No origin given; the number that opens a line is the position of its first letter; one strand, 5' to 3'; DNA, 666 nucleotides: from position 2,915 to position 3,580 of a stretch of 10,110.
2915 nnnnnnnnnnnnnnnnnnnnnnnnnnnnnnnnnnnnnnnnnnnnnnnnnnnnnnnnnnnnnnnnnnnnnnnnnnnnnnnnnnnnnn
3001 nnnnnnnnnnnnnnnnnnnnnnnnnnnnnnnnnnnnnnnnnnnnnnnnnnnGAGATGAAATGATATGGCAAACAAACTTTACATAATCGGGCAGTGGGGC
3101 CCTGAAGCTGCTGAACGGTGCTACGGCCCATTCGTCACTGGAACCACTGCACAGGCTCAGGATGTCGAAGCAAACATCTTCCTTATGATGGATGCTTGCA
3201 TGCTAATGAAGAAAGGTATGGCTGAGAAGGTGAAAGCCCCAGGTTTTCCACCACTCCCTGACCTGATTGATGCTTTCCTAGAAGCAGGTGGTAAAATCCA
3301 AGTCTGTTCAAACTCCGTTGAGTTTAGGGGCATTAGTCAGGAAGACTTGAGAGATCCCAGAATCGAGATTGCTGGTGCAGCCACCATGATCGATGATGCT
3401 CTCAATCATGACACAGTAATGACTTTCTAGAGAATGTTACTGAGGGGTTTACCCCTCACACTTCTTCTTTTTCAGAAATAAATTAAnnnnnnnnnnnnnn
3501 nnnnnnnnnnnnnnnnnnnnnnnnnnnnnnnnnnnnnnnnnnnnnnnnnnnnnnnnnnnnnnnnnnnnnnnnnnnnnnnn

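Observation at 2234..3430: Divergent TusA / (4-TM membrane protein + DsrE-like) cassette, a candidate sulfur-trafficking or import module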

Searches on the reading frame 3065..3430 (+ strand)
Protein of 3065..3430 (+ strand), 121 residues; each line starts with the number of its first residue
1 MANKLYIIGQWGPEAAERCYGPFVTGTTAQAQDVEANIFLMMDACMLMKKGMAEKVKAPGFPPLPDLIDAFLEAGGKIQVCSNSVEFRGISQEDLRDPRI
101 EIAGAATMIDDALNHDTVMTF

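Call 4: search_protein_families(library=pfam, proteins=[window:3065-3430:+], max_evalue=0.1)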
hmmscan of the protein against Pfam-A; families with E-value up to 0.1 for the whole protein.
window:3065-3430:+ (121 aa): 3 families
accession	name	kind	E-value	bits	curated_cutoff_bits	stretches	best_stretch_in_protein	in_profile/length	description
PF02635.20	DsrE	-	7.1e-15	55.6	22.7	1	4-121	2-116/116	DsrE/DsrF-like family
PF13686.11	DrsE_2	-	6e-10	39.7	25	1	44-117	81-153/156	DsrE/DsrF/DrsH-like family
PF20661.2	SutA-RBD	-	0.0021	17.8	29.3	1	68-82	14-28/35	SutA RNAP-binding domain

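Call 7: search_protein_families(library=ncbifam, proteins=[window:3065-3430:+], max_evalue=0.01)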
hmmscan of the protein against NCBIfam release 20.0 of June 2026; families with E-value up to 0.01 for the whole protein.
window:3065-3430:+ (121 aa): 1 family
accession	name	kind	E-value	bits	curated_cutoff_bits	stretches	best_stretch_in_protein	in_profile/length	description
NF047629.1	SulfCarrDsrE2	equivalog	1.2e-08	35.3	210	2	47-119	86-157/159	sulfur carrier protein DsrE2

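Call 12: find_homologous_proteins(query=window:3065-3427:+, max_evalue=0.001)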
Query window:3065-3427:+ (121 aa): 117 proteins with E <= 0.001 among 123 candidates.
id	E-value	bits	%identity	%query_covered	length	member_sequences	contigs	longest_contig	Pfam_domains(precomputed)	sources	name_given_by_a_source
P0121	1.7e-69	249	95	100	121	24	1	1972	PF02635.21,PF13686.12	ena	-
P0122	2.2e-66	239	88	98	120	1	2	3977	PF02635.21,PF13686.12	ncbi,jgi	ncbi:MAG: DsrE family protein [Candidatus Thorarchaeota archaeon]|jgi:predicted peroxiredoxin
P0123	4.2e-66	238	90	98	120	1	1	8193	PF02635.21,PF13686.12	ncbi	ncbi:MAG: DsrE family protein [Promethearchaeota archaeon]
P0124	1.3e-65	237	89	98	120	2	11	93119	PF02635.21,PF13686.12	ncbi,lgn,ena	ncbi:MAG: DsrE family protein [Candidatus Thorarchaeota archaeon]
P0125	3.0e-65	236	89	98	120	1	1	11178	PF02635.21,PF13686.12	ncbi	ncbi:MAG: DsrE family protein [Candidatus Sifarchaeia archaeon]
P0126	7.3e-65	234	90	97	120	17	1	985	PF02635.21,PF13686.12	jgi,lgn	jgi:predicted peroxiredoxin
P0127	8.6e-65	234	88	99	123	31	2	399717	PF02635.21,PF13686.12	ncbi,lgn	ncbi:MAG: DsrE family protein [Candidatus Thorarchaeota archaeon]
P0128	9.2e-65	234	89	98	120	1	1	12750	PF02635.21,PF13686.12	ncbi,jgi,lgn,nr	ncbi:sulfur reduction protein DsrE [Candidatus Thorarchaeota archaeon]|jgi:predicted peroxiredoxin|n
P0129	1.1e-64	234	87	100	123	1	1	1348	PF02635.21,PF13686.12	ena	-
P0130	1.8e-64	233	89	99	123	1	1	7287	PF02635.21,PF13686.12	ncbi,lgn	ncbi:MAG: DsrE family protein [Candidatus Thorarchaeota archaeon]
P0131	2.3e-64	233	89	97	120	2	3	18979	PF02635.21,PF13686.12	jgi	-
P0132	3.2e-64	232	89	97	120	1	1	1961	PF02635.21,PF13686.12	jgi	jgi:predicted peroxiredoxin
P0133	3.2e-64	232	88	97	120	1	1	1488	PF02635.21,PF13686.12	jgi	jgi:predicted peroxiredoxin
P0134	6.6e-64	231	89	97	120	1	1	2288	PF02635.21,PF13686.12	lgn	-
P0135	6.8e-64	231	85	100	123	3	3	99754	PF02635.21,PF13686.12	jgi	jgi:predicted peroxiredoxin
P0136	1.2e-63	230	88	97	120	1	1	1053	PF02635.21,PF13686.12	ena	-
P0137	3.1e-63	229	86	98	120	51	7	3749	PF02635.21,PF13686.12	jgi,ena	-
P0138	4.7e-63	228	88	97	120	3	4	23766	PF02635.21,PF13686.12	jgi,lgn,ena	jgi:predicted peroxiredoxin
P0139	6.9e-63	228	84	98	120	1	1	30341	PF02635.21,PF13686.12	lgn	-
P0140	8.4e-63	228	86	98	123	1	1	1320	PF02635.21,PF13686.12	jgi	jgi:predicted peroxiredoxin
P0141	1.1e-62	227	88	97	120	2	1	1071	PF02635.21,PF13686.12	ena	-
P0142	1.2e-61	224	84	98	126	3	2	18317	PF02635.21,PF13686.12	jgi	jgi:predicted peroxiredoxin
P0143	2.9e-61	223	85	97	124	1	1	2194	PF02635.21,PF13686.12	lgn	-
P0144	3.6e-61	222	85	97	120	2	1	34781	PF02635.21,PF13686.12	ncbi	ncbi:MAG: DsrE family protein [Candidatus Thorarchaeota archaeon]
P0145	5.3e-61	222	82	98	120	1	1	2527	PF02635.21,PF13686.12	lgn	-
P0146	7.6e-61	221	83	98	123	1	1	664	PF02635.21,PF13686.12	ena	-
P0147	1.1e-60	221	85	97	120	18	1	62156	PF02635.21,PF13686.12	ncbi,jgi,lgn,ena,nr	ncbi:MAG: DsrE family protein [Candidatus Thorarchaeota archaeon]|nr:DsrE family protein [Candidatus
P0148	1.6e-60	220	82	98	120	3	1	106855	PF02635.21,PF13686.12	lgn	-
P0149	1.8e-60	220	86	97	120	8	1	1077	PF02635.21,PF13686.12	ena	-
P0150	2.1e-60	220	83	98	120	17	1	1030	PF02635.21,PF13686.12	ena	-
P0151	2.3e-60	220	81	98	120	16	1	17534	PF02635.21,PF13686.12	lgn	-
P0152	3.2e-60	219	82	100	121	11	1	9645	PF02635.21,PF13686.12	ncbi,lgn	-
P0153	3.9e-60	219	82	98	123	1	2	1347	PF02635.21,PF13686.12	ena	-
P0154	5.6e-60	219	82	98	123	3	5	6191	PF02635.21,PF13686.12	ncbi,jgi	ncbi:MAG: DsrE family protein [Candidatus Thorarchaeota archaeon]|jgi:predicted peroxiredoxin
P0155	1.2e-59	217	81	98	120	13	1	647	PF02635.21,PF13686.12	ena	-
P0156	1.5e-59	217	81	98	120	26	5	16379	PF02635.21,PF13686.12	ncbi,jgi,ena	jgi:predicted peroxiredoxin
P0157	2.3e-59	217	84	97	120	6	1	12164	PF02635.21,PF13686.12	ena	-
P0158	2.5e-59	216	85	97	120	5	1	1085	PF02635.21,PF13686.12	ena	-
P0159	2.8e-59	216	84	97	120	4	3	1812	PF02635.21,PF13686.12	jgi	jgi:predicted peroxiredoxin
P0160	4.1e-59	216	83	97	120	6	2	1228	PF02635.21,PF13686.12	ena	-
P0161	4.5e-59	216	82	97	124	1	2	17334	PF02635.21,PF13686.12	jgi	jgi:predicted peroxiredoxin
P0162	1.1e-58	214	81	98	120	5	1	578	PF02635.21,PF13686.12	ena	-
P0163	1.8e-58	214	78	99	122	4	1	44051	PF02635.21,PF13686.12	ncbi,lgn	-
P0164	3.2e-58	213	82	97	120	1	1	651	PF02635.21,PF13686.12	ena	-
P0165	4.2e-58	213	80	98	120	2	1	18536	PF02635.21,PF13686.12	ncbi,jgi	ncbi:MAG: DsrE family protein [Candidatus Thorarchaeota archaeon]|jgi:predicted peroxiredoxin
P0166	4.3e-58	212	79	98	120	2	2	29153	PF02635.21,PF13686.12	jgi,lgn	-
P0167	7.3e-58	212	80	98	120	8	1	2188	PF02635.21,PF13686.12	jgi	jgi:predicted peroxiredoxin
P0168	8.4e-58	212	81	98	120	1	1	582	PF02635.21,PF13686.12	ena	-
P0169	9.9e-58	211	81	97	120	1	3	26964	PF02635.21,PF13686.12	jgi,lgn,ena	-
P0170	1.1e-57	211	79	97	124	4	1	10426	PF02635.21,PF13686.12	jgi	jgi:predicted peroxiredoxin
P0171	1.2e-57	211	80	97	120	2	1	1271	PF02635.21,PF13686.12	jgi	jgi:predicted peroxiredoxin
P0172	2.0e-57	210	80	98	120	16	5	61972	PF02635.21,PF13686.12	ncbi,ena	ncbi:MAG: DsrE family protein [Candidatus Thorarchaeota archaeon]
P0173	2.8e-57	210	81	98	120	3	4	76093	PF02635.21,PF13686.12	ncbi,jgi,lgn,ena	ncbi:MAG: DsrE family protein [Candidatus Thorarchaeota archaeon]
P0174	3.4e-57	210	79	97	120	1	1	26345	PF02635.21,PF13686.12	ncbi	-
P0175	5.1e-57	209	81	98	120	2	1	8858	PF02635.21,PF13686.12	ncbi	ncbi:MAG: DsrE family protein [Candidatus Thorarchaeota archaeon]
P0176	7.2e-57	209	79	97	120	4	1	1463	PF02635.21,PF13686.12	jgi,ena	-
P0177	1.3e-56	208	79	97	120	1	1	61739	PF02635.21,PF13686.12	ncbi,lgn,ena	-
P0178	1.4e-56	208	80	97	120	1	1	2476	PF02635.21,PF13686.12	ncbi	-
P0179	1.4e-56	208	78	98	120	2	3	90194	PF02635.21,PF13686.12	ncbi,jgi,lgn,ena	-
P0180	1.5e-56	207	79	97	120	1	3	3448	PF02635.21,PF13686.12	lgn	-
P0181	3.7e-56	206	79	98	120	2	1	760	PF02635.21,PF13686.12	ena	-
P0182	3.9e-56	206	79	97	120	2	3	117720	PF02635.21,PF13686.12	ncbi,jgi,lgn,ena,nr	ncbi:MAG: sulfur reduction protein DsrE [Candidatus Thorarchaeota archaeon]|nr:MAG: sulfur reduction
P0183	7.4e-56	205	79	97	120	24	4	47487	PF02635.21,PF13686.12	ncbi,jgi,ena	jgi:uncharacterized protein involved in oxidation of intracellular sulfur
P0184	7.5e-56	205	79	97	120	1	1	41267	PF02635.21,PF13686.12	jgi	-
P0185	7.8e-56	205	76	97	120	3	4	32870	PF02635.21,PF13686.12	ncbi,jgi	ncbi:MAG: DsrE family protein [Candidatus Thorarchaeota archaeon]|jgi:predicted peroxiredoxin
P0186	1.0e-55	205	78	97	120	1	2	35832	PF02635.21,PF13686.12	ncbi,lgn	ncbi:MAG: DsrE family protein [Candidatus Thorarchaeota archaeon]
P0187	1.3e-55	205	79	98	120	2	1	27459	PF02635.21,PF13686.12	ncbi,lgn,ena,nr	ncbi:sulfur reduction protein DsrE [Candidatus Thorarchaeota archaeon]|nr:MAG: sulfur reduction prot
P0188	1.8e-55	204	79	97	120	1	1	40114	PF02635.21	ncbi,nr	ncbi:MAG: DsrE family protein [Candidatus Thorarchaeota archaeon]|nr:DsrE family protein [Candidatus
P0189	1.9e-55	204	76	98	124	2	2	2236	PF02635.21,PF13686.12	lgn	-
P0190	4.3e-55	203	77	98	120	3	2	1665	PF02635.21,PF13686.12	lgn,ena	-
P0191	5.8e-55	202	77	97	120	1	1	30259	PF02635.21,PF13686.12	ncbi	-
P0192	8.7e-55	202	77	97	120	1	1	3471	PF02635.21,PF13686.12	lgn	-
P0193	1.3e-54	201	75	98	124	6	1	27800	PF02635.21,PF13686.12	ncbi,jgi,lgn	-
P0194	2.4e-54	200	77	97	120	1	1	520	PF02635.21,PF13686.12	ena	-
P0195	4.2e-54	200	75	97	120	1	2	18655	PF02635.21,PF13686.12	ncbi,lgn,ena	-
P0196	8.2e-54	199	76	97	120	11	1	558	PF02635.21,PF13686.12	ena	-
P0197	8.9e-54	199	75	97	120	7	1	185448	PF02635.21,PF13686.12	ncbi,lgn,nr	ncbi:MAG: DsrE family protein [Candidatus Thorarchaeota archaeon]|nr:DsrE family protein [Candidatus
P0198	1.0e-53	198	74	98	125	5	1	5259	PF02635.21,PF13686.12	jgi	-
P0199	1.2e-53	198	78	97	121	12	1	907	PF02635.21,PF13686.12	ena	-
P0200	1.3e-53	198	74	97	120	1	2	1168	PF02635.21,PF13686.12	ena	-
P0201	1.5e-53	198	75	98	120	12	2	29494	PF02635.21,PF13686.12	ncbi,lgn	ncbi:MAG: DsrE family protein [Candidatus Thorarchaeota archaeon]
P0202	1.7e-53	198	73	97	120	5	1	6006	PF02635.21,PF13686.12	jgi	-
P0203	1.8e-53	198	75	97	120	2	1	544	PF02635.21,PF13686.12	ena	-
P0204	3.6e-53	197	74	98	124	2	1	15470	PF02635.21,PF13686.12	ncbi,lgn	ncbi:MAG: DsrE family protein [Candidatus Thorarchaeota archaeon]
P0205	4.5e-53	196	74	97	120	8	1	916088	PF02635.21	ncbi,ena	-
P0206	1.2e-52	195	75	97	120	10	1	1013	PF02635.21,PF13686.12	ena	-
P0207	1.6e-52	195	73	98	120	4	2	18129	PF02635.21,PF13686.12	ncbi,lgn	ncbi:MAG: DsrE family protein [Promethearchaeia archaeon]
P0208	2.0e-52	194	71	98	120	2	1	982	PF02635.21,PF13686.12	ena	-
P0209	3.3e-52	194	74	97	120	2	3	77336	PF02635.21,PF13686.12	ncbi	ncbi:MAG: DsrE family protein [Candidatus Thorarchaeota archaeon]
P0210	3.6e-52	193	73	97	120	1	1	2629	PF02635.21,PF13686.12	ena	-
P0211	7.5e-52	192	73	97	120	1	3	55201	PF02635.21,PF13686.12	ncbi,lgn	ncbi:MAG: DsrE family protein [Candidatus Thorarchaeota archaeon]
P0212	1.4e-51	191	72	97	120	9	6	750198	PF02635.21,PF13686.12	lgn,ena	-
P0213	1.5e-51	191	72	97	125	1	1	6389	PF02635.21,PF13686.12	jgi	jgi:predicted peroxiredoxin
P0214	1.9e-51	191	71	98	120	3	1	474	PF02635.21,PF13686.12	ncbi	-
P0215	2.3e-51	191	74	97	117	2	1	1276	PF02635.21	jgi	jgi:predicted peroxiredoxin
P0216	1.1e-50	189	70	98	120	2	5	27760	PF02635.21,PF13686.12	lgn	-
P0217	2.0e-49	185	78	88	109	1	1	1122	PF02635.21,PF13686.12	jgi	-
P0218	1.7e-43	165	84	78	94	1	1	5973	PF02635.21,PF13686.12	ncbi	ncbi:MAG: DsrE family protein, partial [Promethearchaeota archaeon]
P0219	3.7e-41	158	77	81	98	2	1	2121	PF02635.21,PF13686.12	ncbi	-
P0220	1.3e-40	156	64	93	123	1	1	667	PF02635.21,PF13686.12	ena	-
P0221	1.5e-40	156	83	74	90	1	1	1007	PF02635.21,PF13686.12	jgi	jgi:uncharacterized protein involved in oxidation of intracellular sulfur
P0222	4.4e-40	154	62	93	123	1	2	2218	PF02635.21,PF13686.12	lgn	-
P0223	2.6e-39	152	81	73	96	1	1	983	PF02635.21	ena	-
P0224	6.0e-38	148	86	67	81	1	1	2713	PF02635.21,PF13686.12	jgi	jgi:predicted peroxiredoxin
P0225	1.0e-37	147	89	63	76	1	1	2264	PF02635.21,PF13686.12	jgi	jgi:uncharacterized protein involved in oxidation of intracellular sulfur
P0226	1.4e-37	146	91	63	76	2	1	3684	PF02635.21,PF13686.12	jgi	jgi:predicted peroxiredoxin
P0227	2.3e-35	139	60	94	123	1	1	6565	PF02635.21,PF13686.12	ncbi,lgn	ncbi:MAG: DsrE family protein [Promethearchaeota archaeon]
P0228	4.7e-35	138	59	94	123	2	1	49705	PF02635.21,PF13686.12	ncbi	-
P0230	7.3e-33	131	78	67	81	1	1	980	PF02635.21,PF13686.12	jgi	-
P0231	7.9e-31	125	53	93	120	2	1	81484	PF02635.21,PF13686.12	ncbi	ncbi:MAG: DsrE family protein [Candidatus Hodarchaeales archaeon]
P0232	6.0e-29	118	82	56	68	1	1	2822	PF02635.21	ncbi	ncbi:MAG: DsrE family protein, partial [Candidatus Thorarchaeota archaeon]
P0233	2.4e-28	117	52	96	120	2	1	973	PF02635.21,PF13686.12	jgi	jgi:predicted peroxiredoxin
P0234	9.3e-28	115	85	54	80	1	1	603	PF02635.21,PF13686.12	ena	-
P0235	2.5e-27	113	47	98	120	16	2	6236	PF02635.21,PF13686.12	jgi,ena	-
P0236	1.9e-25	107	56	85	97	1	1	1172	PF02635.21,PF13686.12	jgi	jgi:predicted peroxiredoxin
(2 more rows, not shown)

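Call 14: find_encoding_contigs(protein=P0231, flank=6000, max_places=3)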
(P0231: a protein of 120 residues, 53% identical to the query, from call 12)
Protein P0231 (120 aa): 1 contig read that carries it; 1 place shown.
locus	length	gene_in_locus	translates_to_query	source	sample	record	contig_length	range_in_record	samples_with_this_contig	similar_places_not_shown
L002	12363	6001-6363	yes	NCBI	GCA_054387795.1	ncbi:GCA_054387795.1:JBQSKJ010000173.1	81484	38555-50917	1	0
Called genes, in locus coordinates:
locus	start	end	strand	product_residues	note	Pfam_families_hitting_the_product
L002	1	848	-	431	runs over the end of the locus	PF13187:Fer4_9 (faint), PF13183:Fer4_8, PF13237:Fer4_10 (faint), PF13534:Fer4_17 (faint), PF27541:CitB (weak)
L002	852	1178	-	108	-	-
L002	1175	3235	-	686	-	PF13450:NAD_binding_8 (faint), PF00890:FAD_binding_2 (weak), PF01266:DAO (weak), PF07992:Pyr_redox_2 (weak), PF00037:Fer4 (faint), PF13237:Fer4_10 (faint), PF12838:Fer4_7, PF14697:Fer4_21 (weak)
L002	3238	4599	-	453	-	PF00890:FAD_binding_2, PF01266:DAO (weak), PF07992:Pyr_redox_2 (weak), PF12831:FAD_oxidored, PF13450:NAD_binding_8 (weak), PF00037:Fer4 (weak), PF12797:Fer4_2 (weak), PF12838:Fer4_7, +11 more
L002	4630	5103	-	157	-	PF02662:FlpD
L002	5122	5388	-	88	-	PF01206:TusA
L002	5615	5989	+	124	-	-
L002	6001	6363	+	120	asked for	PF02635:DsrE, PF13686:DrsE_2 (weak)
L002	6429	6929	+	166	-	PF01022:HTH_5 (weak), PF01047:MarR, PF12802:MarR_2 (faint), PF13404:HTH_AsnC-type, PF13412:HTH_24, PF09339:HTH_IclR (weak), PF01037:AsnC_trans_reg (weak)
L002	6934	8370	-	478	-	PF02629:CoA_binding (weak), PF13380:CoA_binding_2, PF13607:Succ_CoA_lig, PF19045:Ligase_CoA_2 (weak)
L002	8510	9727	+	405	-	PF00724:Oxidored_FMN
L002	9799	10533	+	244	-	-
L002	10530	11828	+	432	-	PF04015:DUF362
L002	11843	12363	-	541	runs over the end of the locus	PF07969:Amidohydro_3, PF01979:Amidohydro_1 (weak), PF07969:Amidohydro_3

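Call 17: search_solved_structures(query=window:3065-3427:+, max_evalue=1, show_alignments=3)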
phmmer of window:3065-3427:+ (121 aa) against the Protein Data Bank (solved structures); distinct sequences matched with E-value up to 1: 6.
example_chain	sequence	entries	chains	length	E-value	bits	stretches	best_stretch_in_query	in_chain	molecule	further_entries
3mc3_A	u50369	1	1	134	5.2e-10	42.8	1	3-119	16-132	DsrE/DsrF-like family protein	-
2qs7_A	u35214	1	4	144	0.00066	23.1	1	52-115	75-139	Uncharacterized protein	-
3pnx_A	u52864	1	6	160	0.011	19.2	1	41-117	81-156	Putative sulfurtransferase dsrE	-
8a3p_A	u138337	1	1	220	0.31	14.5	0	41-77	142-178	Glutamine amidotransferase-like class 1 domain-containing protein 1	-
7nd2_E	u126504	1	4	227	0.34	14.4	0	41-77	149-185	Glutamine amidotransferase-like class 1 domain-containing protein 1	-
4bhq_A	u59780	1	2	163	0.63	13.5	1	42-95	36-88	COMPETENCE PROTEIN PILN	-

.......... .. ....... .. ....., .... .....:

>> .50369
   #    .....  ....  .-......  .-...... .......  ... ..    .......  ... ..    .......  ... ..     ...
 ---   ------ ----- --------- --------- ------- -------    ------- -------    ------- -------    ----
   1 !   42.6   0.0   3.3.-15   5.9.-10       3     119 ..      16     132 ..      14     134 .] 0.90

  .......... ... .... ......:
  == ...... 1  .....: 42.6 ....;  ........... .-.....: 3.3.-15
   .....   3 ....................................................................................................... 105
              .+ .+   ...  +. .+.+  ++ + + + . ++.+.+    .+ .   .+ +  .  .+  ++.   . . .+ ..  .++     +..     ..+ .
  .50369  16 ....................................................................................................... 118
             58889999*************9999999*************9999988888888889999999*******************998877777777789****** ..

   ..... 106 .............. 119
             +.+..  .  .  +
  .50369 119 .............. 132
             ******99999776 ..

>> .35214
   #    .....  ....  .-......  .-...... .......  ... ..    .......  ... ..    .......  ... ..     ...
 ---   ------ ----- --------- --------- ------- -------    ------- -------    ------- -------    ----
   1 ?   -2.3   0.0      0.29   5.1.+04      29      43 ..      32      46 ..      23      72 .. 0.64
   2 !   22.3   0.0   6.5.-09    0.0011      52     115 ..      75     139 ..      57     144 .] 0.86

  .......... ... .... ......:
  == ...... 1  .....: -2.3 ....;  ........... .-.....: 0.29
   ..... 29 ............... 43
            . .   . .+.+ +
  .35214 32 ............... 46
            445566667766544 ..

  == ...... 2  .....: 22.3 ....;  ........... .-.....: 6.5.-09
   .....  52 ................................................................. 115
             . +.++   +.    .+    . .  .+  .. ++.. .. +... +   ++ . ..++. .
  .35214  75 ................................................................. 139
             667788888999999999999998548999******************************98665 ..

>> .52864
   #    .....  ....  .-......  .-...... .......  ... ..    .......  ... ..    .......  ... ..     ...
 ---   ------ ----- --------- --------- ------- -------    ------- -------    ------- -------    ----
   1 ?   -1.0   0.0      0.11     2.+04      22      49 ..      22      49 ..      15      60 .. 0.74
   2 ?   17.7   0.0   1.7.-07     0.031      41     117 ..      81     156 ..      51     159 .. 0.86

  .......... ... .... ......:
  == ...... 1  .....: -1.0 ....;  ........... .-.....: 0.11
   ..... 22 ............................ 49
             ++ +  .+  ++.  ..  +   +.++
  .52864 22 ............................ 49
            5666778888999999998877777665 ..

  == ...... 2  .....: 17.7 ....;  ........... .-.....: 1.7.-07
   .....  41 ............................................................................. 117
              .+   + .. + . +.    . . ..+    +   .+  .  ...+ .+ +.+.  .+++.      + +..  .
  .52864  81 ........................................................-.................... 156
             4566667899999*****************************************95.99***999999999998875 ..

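Call 27: search_protein_families(library=pfam, proteins=[L002:5615-5986:+], max_evalue=0.1)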
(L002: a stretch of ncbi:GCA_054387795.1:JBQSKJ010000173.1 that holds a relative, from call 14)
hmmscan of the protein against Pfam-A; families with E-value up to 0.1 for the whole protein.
L002:5615-5986:+ (124 aa): 0 families

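Call 46: predict_structure(alignment_id=A5)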
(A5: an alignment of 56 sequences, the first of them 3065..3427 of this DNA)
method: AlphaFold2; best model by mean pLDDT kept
length: 121 residues; sequences in the alignment: 56
mean_pLDDT: 95.7   pTM: 0.89
mean pLDDT of the five models: 95.7, 95.7, 95.5, 95.5, 95.2
residues with pLDDT >= 90: 116; 70-90: 4; 50-70: 1; < 50: 0
segments of 3 or more residues with pLDDT < 50: none
pLDDT, mean of each block of 10 residues (from residue 1): 90 93 97 97 97 94 96 98 97 98 96 97 93
secondary structure, 60 per line:
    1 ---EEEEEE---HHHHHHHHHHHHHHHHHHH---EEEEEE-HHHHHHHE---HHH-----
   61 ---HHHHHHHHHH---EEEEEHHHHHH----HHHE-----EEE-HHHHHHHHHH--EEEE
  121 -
elements in order: E4-9 H13-31 E35-40 H42-48 H64-73 E77-81 H82-87 E101-103 H105-114 E117-120
